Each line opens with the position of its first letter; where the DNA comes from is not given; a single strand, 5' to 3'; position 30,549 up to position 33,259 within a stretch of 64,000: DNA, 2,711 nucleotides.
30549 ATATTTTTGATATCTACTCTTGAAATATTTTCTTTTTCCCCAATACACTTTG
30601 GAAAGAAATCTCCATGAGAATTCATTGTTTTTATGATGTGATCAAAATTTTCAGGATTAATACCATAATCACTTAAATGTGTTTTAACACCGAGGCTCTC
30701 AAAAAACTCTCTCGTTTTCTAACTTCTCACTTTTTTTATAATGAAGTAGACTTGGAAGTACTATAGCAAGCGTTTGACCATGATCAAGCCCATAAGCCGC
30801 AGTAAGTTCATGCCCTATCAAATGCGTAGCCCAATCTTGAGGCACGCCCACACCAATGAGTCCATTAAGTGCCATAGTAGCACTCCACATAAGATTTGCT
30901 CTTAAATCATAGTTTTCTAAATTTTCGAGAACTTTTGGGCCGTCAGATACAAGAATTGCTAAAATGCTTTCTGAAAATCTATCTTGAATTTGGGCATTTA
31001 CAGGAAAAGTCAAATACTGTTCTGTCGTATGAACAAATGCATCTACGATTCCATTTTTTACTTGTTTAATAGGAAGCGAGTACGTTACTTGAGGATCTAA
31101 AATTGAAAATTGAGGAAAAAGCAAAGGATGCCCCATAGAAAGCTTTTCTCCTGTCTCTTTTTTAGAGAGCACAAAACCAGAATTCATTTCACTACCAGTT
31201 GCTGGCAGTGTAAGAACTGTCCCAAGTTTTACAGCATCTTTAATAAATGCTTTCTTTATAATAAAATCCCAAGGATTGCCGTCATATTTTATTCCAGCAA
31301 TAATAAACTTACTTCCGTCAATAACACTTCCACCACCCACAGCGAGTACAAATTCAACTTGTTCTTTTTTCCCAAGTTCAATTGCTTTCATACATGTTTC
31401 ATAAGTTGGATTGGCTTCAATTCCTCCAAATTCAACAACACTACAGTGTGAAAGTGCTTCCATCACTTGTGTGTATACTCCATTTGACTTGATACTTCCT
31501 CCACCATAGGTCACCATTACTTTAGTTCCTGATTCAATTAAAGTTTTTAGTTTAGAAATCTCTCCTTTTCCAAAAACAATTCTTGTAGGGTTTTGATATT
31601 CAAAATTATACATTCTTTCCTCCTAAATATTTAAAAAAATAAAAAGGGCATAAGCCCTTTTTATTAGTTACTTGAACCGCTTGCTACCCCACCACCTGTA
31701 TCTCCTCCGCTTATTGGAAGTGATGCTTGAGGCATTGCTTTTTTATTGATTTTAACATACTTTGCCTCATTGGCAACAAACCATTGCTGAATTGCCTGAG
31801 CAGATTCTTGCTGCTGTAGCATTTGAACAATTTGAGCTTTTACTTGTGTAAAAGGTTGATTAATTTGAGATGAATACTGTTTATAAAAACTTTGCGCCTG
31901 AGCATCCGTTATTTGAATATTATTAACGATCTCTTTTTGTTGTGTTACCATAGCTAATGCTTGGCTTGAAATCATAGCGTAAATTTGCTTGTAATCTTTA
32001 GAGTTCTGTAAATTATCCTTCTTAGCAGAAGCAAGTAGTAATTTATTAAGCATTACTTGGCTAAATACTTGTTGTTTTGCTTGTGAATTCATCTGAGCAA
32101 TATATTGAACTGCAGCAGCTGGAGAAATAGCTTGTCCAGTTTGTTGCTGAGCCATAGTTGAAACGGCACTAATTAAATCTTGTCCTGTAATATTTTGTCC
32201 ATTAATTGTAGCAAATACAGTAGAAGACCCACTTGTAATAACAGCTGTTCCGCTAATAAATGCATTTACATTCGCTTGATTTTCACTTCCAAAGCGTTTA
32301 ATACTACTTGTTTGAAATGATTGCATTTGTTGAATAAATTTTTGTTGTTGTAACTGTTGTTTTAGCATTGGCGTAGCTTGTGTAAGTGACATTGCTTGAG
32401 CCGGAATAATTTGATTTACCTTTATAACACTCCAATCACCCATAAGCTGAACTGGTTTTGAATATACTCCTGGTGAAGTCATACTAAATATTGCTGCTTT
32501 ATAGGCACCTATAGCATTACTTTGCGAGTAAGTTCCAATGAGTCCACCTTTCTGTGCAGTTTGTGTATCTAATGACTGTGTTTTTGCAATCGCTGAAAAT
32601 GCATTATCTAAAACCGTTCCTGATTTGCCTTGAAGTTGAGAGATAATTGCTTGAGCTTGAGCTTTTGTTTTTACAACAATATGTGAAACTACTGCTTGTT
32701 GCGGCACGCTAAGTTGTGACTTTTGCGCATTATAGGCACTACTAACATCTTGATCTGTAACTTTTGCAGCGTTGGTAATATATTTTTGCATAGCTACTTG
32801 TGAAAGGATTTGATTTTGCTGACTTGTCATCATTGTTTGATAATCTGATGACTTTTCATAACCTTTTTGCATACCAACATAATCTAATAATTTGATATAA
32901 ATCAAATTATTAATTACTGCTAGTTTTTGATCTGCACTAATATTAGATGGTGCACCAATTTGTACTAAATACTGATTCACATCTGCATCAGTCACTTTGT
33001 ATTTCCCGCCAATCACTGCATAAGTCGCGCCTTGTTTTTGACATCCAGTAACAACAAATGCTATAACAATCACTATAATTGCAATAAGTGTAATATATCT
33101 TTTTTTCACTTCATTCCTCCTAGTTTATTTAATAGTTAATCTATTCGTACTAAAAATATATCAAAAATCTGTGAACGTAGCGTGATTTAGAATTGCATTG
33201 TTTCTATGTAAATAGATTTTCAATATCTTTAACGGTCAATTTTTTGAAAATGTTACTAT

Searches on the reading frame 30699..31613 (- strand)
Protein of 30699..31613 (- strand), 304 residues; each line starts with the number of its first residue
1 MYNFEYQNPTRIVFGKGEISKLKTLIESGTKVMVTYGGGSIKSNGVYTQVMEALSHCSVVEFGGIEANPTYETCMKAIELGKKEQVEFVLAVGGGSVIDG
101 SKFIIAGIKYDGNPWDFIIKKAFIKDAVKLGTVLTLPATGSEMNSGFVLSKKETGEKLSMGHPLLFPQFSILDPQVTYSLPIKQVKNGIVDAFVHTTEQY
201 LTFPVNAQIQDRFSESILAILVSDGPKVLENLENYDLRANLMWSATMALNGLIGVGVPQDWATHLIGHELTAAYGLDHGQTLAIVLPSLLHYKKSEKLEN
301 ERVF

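Call 59: search_protein_families(library=pfam, proteins=[window:30699-31613:-], max_evalue=0.00001)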
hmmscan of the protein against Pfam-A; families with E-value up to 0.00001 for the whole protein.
window:30699-31613:- (304 aa): 2 families
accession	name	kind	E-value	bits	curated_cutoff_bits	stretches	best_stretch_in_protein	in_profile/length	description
PF00465.25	Fe-ADH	-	4.2e-42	144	31.3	1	9-174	1-168/168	Iron-containing alcohol dehydrogenase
PF25137.1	ADH_Fe_C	-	1.9e-20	73.8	27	1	188-297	4-109/194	Fe-containing alcohol dehydrogenase family, C-terminal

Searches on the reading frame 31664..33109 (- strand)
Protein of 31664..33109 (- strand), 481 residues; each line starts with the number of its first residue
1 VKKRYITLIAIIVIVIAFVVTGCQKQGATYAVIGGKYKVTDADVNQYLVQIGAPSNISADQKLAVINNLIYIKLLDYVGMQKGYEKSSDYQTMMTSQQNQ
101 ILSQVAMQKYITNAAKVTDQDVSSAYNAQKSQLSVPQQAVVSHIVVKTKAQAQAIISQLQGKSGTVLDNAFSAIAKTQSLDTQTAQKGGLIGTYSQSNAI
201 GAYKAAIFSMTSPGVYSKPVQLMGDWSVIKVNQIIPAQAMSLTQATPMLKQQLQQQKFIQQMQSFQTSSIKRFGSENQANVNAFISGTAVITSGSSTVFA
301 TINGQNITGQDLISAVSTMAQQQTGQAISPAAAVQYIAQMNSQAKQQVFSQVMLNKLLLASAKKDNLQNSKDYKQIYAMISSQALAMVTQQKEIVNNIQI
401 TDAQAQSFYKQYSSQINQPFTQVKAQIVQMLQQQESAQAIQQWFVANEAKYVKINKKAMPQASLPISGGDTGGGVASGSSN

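Call 59: search_protein_families(library=pfam, proteins=[window:31664-33109:-], max_evalue=0.00001)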
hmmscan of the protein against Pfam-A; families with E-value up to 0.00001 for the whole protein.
window:31664-33109:- (481 aa): 3 families
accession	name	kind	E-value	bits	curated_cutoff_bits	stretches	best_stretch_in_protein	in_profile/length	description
PF13145.12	Rotamase_2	-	2.8e-16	60.8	27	1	117-246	1-120/121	PPIC-type PPIASE domain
PF00639.27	Rotamase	-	4.5e-08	34.4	21.7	1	147-232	17-96/97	PPIC-type PPIASE domain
PF13616.12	Rotamase_3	-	4.8e-06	27.6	22.5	1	135-232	12-113/116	PPIC-type PPIASE domain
